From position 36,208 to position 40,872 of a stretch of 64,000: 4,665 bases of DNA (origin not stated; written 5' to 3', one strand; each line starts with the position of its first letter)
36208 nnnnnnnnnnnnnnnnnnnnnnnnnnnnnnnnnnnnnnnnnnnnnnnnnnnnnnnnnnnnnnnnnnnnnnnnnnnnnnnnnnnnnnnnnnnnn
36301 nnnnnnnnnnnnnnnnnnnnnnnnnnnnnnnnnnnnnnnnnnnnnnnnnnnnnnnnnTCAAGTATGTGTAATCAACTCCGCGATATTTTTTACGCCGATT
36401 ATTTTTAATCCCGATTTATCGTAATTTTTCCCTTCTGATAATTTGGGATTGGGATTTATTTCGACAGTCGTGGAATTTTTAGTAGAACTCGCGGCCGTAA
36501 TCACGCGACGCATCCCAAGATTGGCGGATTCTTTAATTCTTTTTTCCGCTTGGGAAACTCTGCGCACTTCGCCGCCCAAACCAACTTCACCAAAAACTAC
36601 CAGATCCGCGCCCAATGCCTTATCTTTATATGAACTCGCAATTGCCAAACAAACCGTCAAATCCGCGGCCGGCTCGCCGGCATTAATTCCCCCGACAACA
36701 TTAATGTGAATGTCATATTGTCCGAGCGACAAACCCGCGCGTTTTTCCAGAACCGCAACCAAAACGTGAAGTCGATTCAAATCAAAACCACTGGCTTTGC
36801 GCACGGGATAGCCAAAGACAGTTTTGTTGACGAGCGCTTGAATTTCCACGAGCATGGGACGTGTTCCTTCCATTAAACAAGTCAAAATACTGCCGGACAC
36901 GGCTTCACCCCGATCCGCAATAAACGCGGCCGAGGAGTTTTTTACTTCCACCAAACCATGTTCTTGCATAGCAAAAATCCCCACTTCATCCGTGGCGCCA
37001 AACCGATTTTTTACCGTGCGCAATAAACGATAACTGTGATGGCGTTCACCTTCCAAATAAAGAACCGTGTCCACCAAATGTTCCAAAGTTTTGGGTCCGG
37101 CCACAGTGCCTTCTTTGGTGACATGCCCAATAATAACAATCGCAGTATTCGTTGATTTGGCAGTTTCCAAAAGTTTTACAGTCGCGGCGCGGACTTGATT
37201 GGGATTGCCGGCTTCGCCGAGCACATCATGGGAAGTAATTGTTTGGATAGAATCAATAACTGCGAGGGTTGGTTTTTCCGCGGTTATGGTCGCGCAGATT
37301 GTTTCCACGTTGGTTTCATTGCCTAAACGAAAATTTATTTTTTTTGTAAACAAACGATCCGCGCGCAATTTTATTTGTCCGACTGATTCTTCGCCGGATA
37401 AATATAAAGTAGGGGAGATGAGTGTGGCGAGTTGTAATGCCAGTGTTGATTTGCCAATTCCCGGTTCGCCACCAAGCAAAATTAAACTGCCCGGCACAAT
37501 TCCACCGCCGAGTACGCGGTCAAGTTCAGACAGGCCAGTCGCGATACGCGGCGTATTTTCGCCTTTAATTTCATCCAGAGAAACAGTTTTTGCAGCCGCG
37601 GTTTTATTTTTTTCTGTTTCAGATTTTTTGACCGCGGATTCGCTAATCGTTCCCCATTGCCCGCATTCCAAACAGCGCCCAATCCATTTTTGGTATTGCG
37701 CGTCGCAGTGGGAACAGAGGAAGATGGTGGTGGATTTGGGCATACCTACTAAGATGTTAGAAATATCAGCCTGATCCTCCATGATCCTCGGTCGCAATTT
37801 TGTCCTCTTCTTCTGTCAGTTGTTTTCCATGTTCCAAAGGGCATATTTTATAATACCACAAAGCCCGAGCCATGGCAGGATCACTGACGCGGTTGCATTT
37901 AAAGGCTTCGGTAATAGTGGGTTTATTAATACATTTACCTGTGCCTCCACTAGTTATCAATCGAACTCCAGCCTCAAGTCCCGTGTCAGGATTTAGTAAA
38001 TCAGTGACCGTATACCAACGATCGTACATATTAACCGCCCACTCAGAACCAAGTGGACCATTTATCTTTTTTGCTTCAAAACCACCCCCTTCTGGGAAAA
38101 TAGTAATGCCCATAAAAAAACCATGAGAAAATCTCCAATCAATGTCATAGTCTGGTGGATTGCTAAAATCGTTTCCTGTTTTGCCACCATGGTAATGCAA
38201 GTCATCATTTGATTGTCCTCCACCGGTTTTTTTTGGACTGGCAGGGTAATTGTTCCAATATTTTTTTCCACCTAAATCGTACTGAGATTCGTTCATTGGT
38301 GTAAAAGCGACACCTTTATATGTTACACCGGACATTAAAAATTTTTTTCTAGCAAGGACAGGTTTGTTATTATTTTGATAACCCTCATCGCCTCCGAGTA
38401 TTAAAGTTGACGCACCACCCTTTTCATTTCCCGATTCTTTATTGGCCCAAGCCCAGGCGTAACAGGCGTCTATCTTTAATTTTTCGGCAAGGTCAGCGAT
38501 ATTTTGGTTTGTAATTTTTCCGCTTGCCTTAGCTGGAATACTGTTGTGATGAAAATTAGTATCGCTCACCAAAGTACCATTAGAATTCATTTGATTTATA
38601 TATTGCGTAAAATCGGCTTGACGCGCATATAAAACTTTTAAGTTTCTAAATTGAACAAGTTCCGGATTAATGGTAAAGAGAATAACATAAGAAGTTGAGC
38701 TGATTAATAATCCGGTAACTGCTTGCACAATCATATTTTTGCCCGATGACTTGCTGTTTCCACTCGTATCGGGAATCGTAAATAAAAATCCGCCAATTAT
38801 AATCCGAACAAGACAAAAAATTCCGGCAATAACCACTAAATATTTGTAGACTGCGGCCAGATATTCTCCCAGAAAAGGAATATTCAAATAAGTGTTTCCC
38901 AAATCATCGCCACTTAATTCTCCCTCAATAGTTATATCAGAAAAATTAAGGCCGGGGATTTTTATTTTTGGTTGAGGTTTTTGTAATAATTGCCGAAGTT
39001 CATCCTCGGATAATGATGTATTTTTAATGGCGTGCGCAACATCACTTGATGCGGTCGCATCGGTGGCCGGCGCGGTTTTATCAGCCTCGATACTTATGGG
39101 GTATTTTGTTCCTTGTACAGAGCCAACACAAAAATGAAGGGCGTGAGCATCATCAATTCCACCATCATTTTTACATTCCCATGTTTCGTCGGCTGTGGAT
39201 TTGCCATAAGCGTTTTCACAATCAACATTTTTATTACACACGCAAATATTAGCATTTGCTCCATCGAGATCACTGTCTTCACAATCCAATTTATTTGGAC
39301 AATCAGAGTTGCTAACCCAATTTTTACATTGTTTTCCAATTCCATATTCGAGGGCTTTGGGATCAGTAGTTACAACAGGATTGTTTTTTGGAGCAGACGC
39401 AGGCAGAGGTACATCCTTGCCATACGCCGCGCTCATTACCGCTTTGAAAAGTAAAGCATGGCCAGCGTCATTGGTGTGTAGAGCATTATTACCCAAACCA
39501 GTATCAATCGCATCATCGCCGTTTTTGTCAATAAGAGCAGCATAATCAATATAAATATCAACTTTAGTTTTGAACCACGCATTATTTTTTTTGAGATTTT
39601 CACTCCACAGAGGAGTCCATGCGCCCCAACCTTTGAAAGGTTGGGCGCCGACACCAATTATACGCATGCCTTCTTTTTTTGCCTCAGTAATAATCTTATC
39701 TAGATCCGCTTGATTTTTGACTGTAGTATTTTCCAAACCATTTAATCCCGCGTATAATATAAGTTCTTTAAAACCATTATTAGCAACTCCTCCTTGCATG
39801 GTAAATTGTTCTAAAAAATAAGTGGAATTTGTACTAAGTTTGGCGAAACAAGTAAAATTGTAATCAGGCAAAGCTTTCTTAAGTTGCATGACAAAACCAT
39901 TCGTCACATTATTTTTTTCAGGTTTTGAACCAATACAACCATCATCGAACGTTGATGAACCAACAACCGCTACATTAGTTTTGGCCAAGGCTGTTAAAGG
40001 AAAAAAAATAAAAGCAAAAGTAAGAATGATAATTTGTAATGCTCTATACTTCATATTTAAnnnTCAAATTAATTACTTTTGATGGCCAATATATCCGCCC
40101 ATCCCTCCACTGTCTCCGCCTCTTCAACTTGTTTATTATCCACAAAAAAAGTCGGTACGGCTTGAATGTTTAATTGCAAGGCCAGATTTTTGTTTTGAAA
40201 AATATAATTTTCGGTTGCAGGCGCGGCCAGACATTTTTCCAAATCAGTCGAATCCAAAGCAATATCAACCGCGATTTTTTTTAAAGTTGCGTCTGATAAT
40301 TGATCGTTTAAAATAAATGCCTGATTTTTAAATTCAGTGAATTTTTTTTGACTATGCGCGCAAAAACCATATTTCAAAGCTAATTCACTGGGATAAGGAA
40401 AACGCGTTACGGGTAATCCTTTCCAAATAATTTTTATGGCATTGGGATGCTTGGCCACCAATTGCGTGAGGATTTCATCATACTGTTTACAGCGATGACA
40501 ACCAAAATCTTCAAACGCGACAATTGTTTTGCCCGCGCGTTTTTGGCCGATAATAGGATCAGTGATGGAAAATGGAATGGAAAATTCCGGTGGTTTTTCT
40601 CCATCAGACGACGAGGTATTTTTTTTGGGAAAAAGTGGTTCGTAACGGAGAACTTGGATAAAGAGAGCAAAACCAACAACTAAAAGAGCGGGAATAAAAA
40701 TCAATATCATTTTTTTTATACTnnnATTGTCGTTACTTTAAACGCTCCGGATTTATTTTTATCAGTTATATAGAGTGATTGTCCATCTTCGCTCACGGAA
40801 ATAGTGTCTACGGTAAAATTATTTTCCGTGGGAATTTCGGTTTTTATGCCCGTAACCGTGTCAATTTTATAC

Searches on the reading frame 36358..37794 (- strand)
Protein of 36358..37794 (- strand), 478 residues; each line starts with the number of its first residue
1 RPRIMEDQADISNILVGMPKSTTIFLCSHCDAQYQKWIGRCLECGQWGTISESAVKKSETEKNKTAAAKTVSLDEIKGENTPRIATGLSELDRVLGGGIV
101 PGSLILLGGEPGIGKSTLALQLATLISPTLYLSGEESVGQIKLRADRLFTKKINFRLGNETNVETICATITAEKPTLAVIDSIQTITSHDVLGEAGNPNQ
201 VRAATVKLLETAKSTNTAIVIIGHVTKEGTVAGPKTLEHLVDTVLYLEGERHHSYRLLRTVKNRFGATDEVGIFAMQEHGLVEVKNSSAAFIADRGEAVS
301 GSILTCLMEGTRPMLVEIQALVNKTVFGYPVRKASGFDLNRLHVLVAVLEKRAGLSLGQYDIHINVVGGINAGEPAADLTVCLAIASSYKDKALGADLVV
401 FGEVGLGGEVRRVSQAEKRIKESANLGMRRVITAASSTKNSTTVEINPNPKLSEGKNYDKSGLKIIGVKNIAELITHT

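Call 90: search_protein_families(library=pfam, proteins=[window:36358-37794:-], max_evalue=0.001)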
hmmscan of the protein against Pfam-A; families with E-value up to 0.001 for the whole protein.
window:36358-37794:- (478 aa): 12 families
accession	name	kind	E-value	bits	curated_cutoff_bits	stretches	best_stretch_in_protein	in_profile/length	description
PF06745.19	ATPase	-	1.4e-12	48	26.6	2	85-143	2-65/231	KaiC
PF13481.12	AAA_25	-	2.1e-12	47.5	27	1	86-229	17-194/195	AAA domain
PF03796.21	DnaB_C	-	2.4e-07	30.8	27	1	84-141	2-63/255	DnaB-like helicase C terminal domain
PF18073.7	Zn_ribbon_LapB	-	6.5e-07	29.4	25.7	1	26-52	2-28/28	Rubredoxin metal binding domain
PF13541.12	ChlI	-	2.3e-05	24.7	27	1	354-435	37-119/121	Subunit ChlI of Mg-chelatase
PF00004.35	AAA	-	4.3e-05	24.4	21.2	1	105-226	1-109/131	ATPase family associated with various cellular activities (AAA)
PF13479.12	AAA_24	-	7.2e-05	23.2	27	1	105-228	5-133/195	AAA domain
PF08423.17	Rad51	-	0.00017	21.4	22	0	83-126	7-50/244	Rad51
PF23442.1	DUF7125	-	0.00019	21.1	29.1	1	83-140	3-59/207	Family of unknown function (DUF7125)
PF05362.19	Lon_C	-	0.00023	21.3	21.1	1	359-440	93-175/205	Lon protease (S16) C-terminal proteolytic domain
PF13191.12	AAA_16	-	0.00025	22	32.6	0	91-134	16-60/167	AAA ATPase domain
PF07728.20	AAA_5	-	0.00034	21.1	22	1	105-193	2-84/139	AAA domain (dynein-related subfamily)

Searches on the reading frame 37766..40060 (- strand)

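Call 90: search_protein_families(library=pfam, proteins=[window:37766-40060:-], max_evalue=0.001)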
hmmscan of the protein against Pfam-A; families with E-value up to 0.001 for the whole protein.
window:37766-40060:- (764 aa): 1 family
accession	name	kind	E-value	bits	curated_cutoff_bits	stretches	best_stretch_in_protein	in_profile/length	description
PF13472.12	Lipase_GDSL_2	-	0.00035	21.5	32.9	1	48-203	14-178/178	GDSL-like Lipase/Acylhydrolase family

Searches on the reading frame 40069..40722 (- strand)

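Call 90: search_protein_families(library=pfam, proteins=[window:40069-40722:-], max_evalue=0.001)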
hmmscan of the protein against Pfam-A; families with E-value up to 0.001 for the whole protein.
window:40069-40722:- (217 aa): 4 families
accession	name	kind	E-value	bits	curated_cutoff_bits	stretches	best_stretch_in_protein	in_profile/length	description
PF13462.12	Thioredoxin_4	-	1.5e-19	71.2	23.2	1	53-212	3-163/165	Thioredoxin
PF01323.26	DSBA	-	8.3e-12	45.7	25.6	1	126-211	103-189/191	DSBA-like thioredoxin domain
PF13098.12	Thioredoxin_2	-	2.1e-05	25.2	27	1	64-207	6-93/104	Thioredoxin-like domain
PF13743.12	Thioredoxin_5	-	0.00065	19.9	27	1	129-208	97-178/186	Thioredoxin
